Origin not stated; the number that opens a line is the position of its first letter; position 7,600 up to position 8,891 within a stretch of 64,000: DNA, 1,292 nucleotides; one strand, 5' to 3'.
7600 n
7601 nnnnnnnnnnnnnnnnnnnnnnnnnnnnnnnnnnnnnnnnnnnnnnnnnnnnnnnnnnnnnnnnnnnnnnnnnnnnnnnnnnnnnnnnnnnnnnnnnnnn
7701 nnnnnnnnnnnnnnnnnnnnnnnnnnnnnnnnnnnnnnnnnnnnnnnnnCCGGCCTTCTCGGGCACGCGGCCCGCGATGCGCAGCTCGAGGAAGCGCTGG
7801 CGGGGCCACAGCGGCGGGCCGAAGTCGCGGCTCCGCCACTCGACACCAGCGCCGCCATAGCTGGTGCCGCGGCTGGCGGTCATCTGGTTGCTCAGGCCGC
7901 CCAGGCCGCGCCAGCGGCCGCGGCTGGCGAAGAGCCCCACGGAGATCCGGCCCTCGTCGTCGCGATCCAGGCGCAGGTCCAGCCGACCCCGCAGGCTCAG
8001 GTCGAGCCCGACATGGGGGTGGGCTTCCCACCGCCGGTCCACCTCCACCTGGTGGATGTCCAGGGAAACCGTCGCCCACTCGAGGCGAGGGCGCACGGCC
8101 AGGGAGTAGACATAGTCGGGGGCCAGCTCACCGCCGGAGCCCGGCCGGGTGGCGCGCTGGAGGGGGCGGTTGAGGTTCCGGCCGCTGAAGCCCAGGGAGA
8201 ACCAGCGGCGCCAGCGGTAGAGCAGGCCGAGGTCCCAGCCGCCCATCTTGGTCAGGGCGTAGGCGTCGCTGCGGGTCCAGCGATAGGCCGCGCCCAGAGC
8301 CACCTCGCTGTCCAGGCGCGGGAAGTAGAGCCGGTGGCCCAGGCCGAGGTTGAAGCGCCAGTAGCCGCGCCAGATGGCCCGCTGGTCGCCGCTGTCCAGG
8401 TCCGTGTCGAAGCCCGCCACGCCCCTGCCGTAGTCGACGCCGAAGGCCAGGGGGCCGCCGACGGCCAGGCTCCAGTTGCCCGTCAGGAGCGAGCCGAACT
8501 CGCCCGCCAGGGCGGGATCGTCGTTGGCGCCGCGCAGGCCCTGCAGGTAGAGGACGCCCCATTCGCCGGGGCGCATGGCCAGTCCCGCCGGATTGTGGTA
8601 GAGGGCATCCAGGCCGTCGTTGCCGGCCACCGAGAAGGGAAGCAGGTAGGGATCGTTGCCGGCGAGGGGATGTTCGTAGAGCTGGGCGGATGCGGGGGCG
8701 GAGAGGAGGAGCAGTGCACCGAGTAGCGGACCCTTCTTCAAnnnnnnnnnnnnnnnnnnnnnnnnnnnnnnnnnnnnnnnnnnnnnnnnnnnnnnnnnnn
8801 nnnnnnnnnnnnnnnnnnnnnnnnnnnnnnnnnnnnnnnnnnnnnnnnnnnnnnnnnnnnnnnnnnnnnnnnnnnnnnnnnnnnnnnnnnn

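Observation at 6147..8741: Secreted tandem-S49 (SppA-like) peptidase fused to a FadL/PorV-like N-terminal domain, in a T9SS-bearing genome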

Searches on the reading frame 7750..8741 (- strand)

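Call 3: search_protein_families(library=pfam, proteins=[window:7750-8741:-], max_evalue=1)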
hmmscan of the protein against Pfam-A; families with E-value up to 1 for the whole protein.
window:7750-8741:- (330 aa): 1 family
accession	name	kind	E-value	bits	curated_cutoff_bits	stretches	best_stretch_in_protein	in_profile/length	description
PF13729.12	TraF_2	-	0.023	14.3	25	1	164-224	193-252/264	F plasmid transfer operon, TraF, protein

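Call 4: search_protein_families(library=ncbifam, proteins=[window:7750-8741:-], max_evalue=1)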
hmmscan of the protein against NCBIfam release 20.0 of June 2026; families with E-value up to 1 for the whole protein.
window:7750-8741:- (330 aa): 0 families

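Call 18: predict_structure(alignment_id=A2)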
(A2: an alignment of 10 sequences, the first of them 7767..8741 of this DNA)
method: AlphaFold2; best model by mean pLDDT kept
length: 325 residues; sequences in the alignment: 10
mean_pLDDT: 73.2   pTM: 0.74
mean pLDDT of the five models: 73.2, 71.5, 71.4, 70.4, 63.5
residues with pLDDT >= 90: 36; 70-90: 196; 50-70: 32; < 50: 61
segments of 3 or more residues with pLDDT < 50: 1-29, 74-78, 80-82, 287-292, 308-325
pLDDT, mean of each block of 10 residues (from residue 1): 39 28 42 67 81 78 83 51 66 90 80 74 81 91 90 85 79 88 89 78 80 80 84 82 86 83 80 87 64 71 65 38 40
secondary structure, 60 per line:
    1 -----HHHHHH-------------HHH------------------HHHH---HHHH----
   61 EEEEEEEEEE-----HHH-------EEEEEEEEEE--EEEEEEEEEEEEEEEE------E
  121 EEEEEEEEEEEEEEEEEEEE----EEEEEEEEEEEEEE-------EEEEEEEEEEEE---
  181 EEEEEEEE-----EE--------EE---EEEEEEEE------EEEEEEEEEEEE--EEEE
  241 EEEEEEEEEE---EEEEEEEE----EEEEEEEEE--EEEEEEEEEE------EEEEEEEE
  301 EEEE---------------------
elements in order: H6-11 H46-49 H53-56 E61-70 E86-95 E98-113 E120-140 E145-158 E166-177 E181-188 E209-216 E223-234 E237-250 E254-261 E266-274 E277-286 E293-304

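Call 20: search_protein_representatives(alignment_id=A2)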
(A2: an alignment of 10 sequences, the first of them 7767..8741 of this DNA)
Query: 10 sequences, 326 profile positions. Proteins with E-value up to 0.001 (for the whole library): 593; up to 1e-10: 122; up to 1e-30: 11. The best 150 are listed.
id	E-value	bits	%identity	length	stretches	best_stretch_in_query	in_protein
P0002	7.3e-152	521.5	-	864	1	1-325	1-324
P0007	7.5e-152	521.5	-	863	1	5-325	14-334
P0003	1.1e-150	517.6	-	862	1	1-325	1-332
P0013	1.0e-86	307.4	-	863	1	5-325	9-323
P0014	3.8e-65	236.5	-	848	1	19-326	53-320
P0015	1.1e-34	136.4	-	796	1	18-322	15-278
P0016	1.1e-34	136.4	-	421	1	34-323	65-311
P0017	9.8e-34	133.3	-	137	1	85-191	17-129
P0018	1.1e-32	129.8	-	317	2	122-322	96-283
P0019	1.2e-32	129.7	-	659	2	126-316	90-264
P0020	3.3e-31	125.0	-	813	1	33-326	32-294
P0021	6.1e-28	114.2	-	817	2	127-320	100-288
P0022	1.6e-27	112.8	-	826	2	125-297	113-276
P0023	1.6e-25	106.3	-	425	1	38-284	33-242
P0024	1.0e-23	100.3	-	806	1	38-324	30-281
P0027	1.6e-20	89.8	-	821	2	130-292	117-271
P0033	2.4e-18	82.7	-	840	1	35-293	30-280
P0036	5.8e-18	81.4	-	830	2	129-321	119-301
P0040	2.8e-17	79.2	-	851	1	22-267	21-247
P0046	3.8e-16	75.5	-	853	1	7-291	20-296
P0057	6.9e-15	71.3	-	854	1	37-325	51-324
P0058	8.3e-15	71.1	-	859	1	8-233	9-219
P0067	8.0e-14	67.8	-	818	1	148-291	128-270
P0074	2.8e-13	66.0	-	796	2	128-325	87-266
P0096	5.3e-12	61.8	-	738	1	32-289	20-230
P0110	1.4e-11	60.5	-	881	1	19-240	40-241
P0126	7.2e-11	58.1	-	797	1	37-274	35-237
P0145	3.5e-10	55.9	-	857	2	148-239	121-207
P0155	8.5e-10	54.6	-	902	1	11-234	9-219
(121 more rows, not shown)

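Call 21: fold_search(model_id=the predicted structure, library=pdb)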
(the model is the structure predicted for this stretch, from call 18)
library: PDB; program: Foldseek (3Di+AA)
matches with E <= 10: 706; with E <= 0.001: 59
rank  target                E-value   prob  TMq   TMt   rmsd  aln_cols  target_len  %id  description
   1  3pgr                  2.4e-06  1.00  0.48  0.42   9.9       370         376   12  Asp348Arg mutant of EcFadL (released 2011-05-25)
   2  3pgs_B                2.4e-06  1.00  0.46  0.36  11.6       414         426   11  Phe3Gly mutant of EcFadL (released 2011-05-25)
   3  2r4l_C                4.3e-06  1.00  0.42  0.34  12.4       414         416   12  Crystal structure of the long-chain fatty acid transporter FadL mutant P34A (released 2008-09-16)
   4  6z37                  7.3e-06  1.00  0.50  0.40   8.3       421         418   12  TodX monoaromatic hydrocarbon channel deltaS2 mutant (released 2020-11-04)
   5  1t1l_A                8.6e-06  1.00  0.47  0.38  10.3       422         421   10  Crystal structure of the long-chain fatty acid transporter FadL (released 2004-06-15)
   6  3dwn_A                1.5e-05  1.00  0.48  0.38  11.2       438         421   12  Crystal structure of the long-chain fatty acid transporter FadL mutant A77E/S100R (released 2008-12-16)
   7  3pf1_A                1.8e-05  1.00  0.48  0.38   9.9       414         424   11  E. coli FadL Asp348Ala mutant (released 2011-05-25)
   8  2prn                  3.7e-05  1.00  0.35  0.39  13.2       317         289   10  RHODOPSEUDOMONAS BLASTICA PORIN, TRIPLE MUTANT E1M, E99W, A116W (released 1999-01-13)
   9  2x9k                  4.1e-05  1.00  0.43  0.49   6.7       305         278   12  Structure of a E.coli porin (released 2011-01-26)
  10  2wvp                  4.6e-05  1.00  0.45  0.54   6.8       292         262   12  Synthetically modified OmpG (released 2010-07-14)
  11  5prn                  4.8e-05  1.00  0.35  0.39  13.3       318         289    9  E1M, Y96W, S119W MUTANT OF RH. BLASTICA PORIN (released 1998-08-12)
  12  8gl6_F                5.1e-05  1.00  0.54  0.48   7.4       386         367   11  The Type 9 Secretion System in vitro assembled, RemA-CTD substrate bound complex (released 2024-01-31)
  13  4ctd_A                6.3e-05  1.00  0.44  0.57   5.8       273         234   10  X-ray structure of an engineered OmpG loop6-deletion (released 2014-08-13)
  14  5dl8_A                7.8e-05  1.00  0.34  0.30  12.0       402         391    9  Crystal structure of Acinetobacter baumannii OccAB4 (released 2016-02-03)
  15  6z34                  8.3e-05  1.00  0.46  0.40   9.7       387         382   10  CymD monoaromatic hydrocarbon channel (released 2020-11-04)
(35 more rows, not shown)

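Call 27: list_cluster_members(proteins=[P0013, P0015, P0020, P0021, P0024, P0033, P0040, P0057, P0110, P0155])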
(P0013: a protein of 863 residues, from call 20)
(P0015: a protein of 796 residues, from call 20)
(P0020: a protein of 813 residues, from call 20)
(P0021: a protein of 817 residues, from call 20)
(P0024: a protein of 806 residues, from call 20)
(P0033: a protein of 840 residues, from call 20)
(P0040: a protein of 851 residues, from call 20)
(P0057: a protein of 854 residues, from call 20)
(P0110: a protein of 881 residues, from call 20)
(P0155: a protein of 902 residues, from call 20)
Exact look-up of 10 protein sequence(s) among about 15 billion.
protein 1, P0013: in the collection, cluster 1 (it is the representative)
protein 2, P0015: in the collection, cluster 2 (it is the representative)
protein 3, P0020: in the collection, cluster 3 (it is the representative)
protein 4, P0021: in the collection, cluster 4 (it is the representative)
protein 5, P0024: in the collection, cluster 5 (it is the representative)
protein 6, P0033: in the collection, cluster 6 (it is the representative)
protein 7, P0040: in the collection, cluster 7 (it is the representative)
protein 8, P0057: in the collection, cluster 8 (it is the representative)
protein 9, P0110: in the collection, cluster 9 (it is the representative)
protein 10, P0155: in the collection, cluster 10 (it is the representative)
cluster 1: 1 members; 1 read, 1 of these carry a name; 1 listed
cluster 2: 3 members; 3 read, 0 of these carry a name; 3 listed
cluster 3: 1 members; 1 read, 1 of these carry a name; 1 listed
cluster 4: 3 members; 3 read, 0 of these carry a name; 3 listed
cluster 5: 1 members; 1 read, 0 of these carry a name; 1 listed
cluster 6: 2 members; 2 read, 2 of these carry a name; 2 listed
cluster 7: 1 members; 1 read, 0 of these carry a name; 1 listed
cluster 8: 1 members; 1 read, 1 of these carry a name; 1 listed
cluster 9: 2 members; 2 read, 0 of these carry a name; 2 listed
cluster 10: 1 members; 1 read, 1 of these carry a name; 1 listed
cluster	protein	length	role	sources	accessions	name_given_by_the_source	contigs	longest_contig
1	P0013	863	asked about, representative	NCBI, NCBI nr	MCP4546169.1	MAG: hypothetical protein GY835_06860 [bacterium] | hypothetical protein [bacterium]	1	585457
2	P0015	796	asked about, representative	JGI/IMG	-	-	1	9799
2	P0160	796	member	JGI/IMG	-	-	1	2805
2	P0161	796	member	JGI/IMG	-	-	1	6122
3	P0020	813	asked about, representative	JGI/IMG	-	protease-4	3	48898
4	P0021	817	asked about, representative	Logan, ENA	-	-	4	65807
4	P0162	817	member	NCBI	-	-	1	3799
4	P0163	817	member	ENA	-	-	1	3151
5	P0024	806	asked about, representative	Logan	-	-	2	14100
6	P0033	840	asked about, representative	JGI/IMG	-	protease-4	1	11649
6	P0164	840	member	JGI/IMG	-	protease-4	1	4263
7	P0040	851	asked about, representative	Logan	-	-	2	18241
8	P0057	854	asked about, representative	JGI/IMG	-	protease-4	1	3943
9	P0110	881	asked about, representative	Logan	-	-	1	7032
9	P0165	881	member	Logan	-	-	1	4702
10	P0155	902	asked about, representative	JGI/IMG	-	protease-4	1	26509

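Call 31: search_solved_structures(query=A2, max_evalue=10, show_alignments=2)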
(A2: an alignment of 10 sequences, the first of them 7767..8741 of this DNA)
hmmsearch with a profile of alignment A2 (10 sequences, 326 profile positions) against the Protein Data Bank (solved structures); distinct sequences matched with E-value up to 10: 0.

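Call 36: find_homologous_proteins(query=A3, max_evalue=0.00001)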
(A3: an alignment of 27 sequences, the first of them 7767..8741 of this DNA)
Query A3 (27 sequences) (325 aa, profile of the alignment): 31 proteins with E <= 0.00001 among 8000 candidates.
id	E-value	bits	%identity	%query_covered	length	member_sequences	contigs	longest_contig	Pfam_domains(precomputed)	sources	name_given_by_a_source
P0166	3.6e-38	149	25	44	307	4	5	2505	-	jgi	jgi:hypothetical protein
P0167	5.0e-19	86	36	16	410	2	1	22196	-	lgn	-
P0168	8.6e-17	79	27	28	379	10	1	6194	PF13729.13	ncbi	ncbi:MAG: conjugal transfer protein TraF [Nitrospirota bacterium]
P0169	7.5e-16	76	34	19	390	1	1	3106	PF13729.13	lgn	-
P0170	6.1e-14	70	34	19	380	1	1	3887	PF13729.13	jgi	-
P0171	6.4e-12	63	29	30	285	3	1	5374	-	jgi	-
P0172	6.9e-12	63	67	4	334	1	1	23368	-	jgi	jgi:hypothetical protein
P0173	1.4e-11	62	47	10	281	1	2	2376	-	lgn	-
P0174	5.1e-11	60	42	7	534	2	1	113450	PF13729.13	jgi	jgi:hypothetical protein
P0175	6.9e-11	60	36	8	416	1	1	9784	PF13729.13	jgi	-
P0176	1.1e-10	59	26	48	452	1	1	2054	-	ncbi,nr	ncbi:MAG: hypothetical protein KKD35_07170, partial [Elusimicrobia bacterium]|nr:hypothetical protei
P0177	1.1e-10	59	40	20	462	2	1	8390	PF13729.13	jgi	-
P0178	2.4e-10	58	53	6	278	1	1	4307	PF03687.21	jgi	jgi:hypothetical protein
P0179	1.5e-9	55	67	6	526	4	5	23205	PF13729.13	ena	-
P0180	1.2e-8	52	52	8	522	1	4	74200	PF13729.13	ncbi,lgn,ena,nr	ncbi:MAG: conjugal transfer protein TraF [Elusimicrobiaceae bacterium]|nr:conjugal transfer protein 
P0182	1.8e-8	52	59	6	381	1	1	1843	PF19572.6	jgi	-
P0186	7.1e-8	50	28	30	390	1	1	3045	PF03349.23,PF19572.6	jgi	jgi:long-subunit fatty acid transport protein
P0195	5.8e-6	44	52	7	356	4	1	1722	PF03687.21,PF19572.6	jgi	jgi:hypothetical protein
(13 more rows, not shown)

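Call 38: find_encoding_contigs(protein=P0021, flank=8000, max_places=2)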
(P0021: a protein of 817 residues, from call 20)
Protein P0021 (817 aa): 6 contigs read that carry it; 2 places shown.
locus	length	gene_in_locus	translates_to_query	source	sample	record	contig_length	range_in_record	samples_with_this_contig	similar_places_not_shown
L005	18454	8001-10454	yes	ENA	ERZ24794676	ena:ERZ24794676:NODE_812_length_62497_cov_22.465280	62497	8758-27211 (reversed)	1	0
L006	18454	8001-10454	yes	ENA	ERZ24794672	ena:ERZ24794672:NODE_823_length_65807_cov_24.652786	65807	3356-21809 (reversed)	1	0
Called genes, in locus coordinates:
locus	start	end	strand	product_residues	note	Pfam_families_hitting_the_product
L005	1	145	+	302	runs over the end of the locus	PF03781:FGE-sulfatase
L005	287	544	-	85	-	PF18929:DUF5678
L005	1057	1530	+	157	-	PF10805:DUF2730 (faint), PF24073:DUF7365 (faint), PF04977:DivIC (faint)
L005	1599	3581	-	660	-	PF20581:DUF6785, PF20580:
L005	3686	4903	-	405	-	-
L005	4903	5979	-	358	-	PF01408:GFO_IDH_MocA, PF22725:GFO_IDH_MocA_C3 (faint)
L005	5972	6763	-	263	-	PF13385:Laminin_G_3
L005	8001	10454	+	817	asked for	PF01343:Peptidase_S49, PF01972:SDH_protease (weak), PF25145:NfeD1b_N, PF01343:Peptidase_S49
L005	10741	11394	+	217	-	-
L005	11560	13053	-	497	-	-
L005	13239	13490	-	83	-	-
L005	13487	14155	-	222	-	-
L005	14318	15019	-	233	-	-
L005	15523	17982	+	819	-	PF03030:H_PPase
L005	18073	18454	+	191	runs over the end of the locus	PF00027:cNMP_binding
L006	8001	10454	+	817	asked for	PF01343:Peptidase_S49, PF01972:SDH_protease (weak), PF25145:NfeD1b_N, PF01343:Peptidase_S49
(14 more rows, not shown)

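Call 51: list_cluster_members(proteins=[P0022, P0027, P0036, P0046, P0058, P0067, P0074, P0096, P0126, P0145])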
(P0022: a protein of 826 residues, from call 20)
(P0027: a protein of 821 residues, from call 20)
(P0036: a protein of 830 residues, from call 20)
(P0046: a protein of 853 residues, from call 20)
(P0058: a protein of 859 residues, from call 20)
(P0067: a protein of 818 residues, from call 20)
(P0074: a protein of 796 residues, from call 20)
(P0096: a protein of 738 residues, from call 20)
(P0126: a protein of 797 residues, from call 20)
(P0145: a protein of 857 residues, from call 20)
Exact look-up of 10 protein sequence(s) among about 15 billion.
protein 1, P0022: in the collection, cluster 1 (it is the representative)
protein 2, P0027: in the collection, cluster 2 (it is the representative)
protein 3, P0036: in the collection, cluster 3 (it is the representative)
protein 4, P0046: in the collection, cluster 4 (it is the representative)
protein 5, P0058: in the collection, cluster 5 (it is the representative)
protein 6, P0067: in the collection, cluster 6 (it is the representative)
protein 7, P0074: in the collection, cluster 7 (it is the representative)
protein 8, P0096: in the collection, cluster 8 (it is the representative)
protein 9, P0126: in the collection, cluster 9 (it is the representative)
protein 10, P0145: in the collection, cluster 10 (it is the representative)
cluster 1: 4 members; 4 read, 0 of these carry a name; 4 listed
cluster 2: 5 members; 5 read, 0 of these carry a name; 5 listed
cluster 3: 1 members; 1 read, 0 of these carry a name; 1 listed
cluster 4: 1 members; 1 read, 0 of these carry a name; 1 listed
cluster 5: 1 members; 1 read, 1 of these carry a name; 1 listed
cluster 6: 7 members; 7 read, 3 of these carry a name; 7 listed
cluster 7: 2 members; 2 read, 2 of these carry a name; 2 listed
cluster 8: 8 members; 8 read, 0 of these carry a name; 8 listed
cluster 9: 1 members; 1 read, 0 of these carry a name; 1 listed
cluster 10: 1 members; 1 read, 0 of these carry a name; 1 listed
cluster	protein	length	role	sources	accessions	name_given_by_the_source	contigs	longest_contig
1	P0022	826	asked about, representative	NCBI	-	-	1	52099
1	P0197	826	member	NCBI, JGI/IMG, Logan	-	-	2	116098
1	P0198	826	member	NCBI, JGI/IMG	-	-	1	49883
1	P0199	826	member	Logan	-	-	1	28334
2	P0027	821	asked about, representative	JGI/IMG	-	-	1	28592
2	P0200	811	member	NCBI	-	-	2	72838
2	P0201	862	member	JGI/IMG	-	-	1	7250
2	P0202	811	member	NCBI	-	-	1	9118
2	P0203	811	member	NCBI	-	-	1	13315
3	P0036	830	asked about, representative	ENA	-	-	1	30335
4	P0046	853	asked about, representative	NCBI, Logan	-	-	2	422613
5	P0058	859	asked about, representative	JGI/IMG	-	protease-4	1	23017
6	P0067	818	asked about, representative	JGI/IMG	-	protease-4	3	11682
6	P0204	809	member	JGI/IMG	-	protease-4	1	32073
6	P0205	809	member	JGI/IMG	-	protease-4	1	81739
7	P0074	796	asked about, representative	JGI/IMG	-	protease-4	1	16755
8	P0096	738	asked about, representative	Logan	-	-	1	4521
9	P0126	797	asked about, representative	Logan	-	-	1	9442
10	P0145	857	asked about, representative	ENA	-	-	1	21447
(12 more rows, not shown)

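Call 54: find_encoding_contigs(protein=P0013, flank=10000, max_places=1)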
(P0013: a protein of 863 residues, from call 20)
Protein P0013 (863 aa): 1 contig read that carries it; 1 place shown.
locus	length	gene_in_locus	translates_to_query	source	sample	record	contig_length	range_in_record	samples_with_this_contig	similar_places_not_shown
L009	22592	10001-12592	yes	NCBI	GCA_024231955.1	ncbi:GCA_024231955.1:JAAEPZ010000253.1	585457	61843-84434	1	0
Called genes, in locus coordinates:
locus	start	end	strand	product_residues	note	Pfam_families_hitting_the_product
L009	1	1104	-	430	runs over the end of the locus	PF00206:Lyase_1, PF10397:ADSL_C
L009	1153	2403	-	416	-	PF00089:Trypsin, PF13365:Trypsin_2, PF00595:PDZ, PF13180:PDZ_2, PF17820:PDZ_6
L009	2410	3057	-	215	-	PF00923:TAL_FSA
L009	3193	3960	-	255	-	PF01416:PseudoU_synth_1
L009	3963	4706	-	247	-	PF02361:CbiQ (weak)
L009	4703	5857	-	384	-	PF00534:Glycos_transf_1, PF13692:Glyco_trans_1_4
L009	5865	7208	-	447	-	PF19290:PmbA_TldD_2nd, PF19289:PmbA_TldD_3rd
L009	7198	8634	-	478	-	PF01523:PmbA_TldD_1st, PF19290:PmbA_TldD_2nd, PF19289:PmbA_TldD_3rd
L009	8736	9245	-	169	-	PF00293:NUDIX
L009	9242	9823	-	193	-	PF12840:HTH_20, PF01022:HTH_5, PF09860:DUF2087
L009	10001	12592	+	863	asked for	PF01343:Peptidase_S49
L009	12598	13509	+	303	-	PF06325:PrmA, PF13649:Methyltransf_25 (weak), PF13847:Methyltransf_31 (weak)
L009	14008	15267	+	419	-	-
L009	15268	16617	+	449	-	PF19425:Csd3_N2, PF01551:Peptidase_M23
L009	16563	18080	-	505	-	PF20154:LNT_N, PF00795:CN_hydrolase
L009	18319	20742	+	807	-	-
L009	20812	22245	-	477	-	PF00158:Sigma54_activat, PF14532:Sigma54_activ_2, PF07728:AAA_5 (weak), PF25601:AAA_lid_14, PF02954:HTH_8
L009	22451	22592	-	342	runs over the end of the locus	PF00586:AIRS, PF02769:AIRS_C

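Call 70: find_encoding_contigs(protein=P0046, flank=10000, max_places=1)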
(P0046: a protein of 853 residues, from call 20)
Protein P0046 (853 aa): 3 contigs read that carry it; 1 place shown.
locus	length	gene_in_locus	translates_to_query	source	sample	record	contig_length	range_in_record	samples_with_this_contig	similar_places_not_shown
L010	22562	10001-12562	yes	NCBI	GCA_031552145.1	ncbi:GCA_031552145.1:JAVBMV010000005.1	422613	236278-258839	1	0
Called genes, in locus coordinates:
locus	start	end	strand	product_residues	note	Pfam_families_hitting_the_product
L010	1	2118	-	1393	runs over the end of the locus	PF17957:Big_7 (faint), PF13750:Big_3_3 (faint), PF19077:Big_13 (faint), PF12245:Big_3_2 (faint), PF09136:Glucodextran_B (faint)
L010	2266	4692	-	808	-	-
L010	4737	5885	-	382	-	-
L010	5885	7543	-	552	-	PF08308:PEGA (weak)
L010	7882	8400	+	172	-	-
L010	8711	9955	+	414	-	PF06689:zf-C4_ClpX, PF05496:RuvB_N, PF01078:Mg_chelatase (faint), PF00004:AAA, PF07724:AAA_2, PF07728:AAA_5 (faint), PF10431:ClpB_D2-small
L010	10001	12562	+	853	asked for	PF01343:Peptidase_S49, PF00574:CLP_protease (faint), PF01343:Peptidase_S49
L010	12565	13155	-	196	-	PF18955:DUF5698, PF10035:DUF2179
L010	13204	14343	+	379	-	PF02684:LpxB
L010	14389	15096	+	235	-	PF00535:Glycos_transf_2, PF13641:Glyco_tranf_2_3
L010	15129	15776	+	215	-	PF01914:MarC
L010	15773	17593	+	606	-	PF00664:ABC_membrane, PF02463:SMC_N (weak), PF00005:ABC_tran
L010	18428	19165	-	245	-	PF23416:DUF7107 (faint), PF00691:OmpA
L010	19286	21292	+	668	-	PF00912:Transgly, PF00905:Transpeptidase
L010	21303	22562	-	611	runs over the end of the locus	-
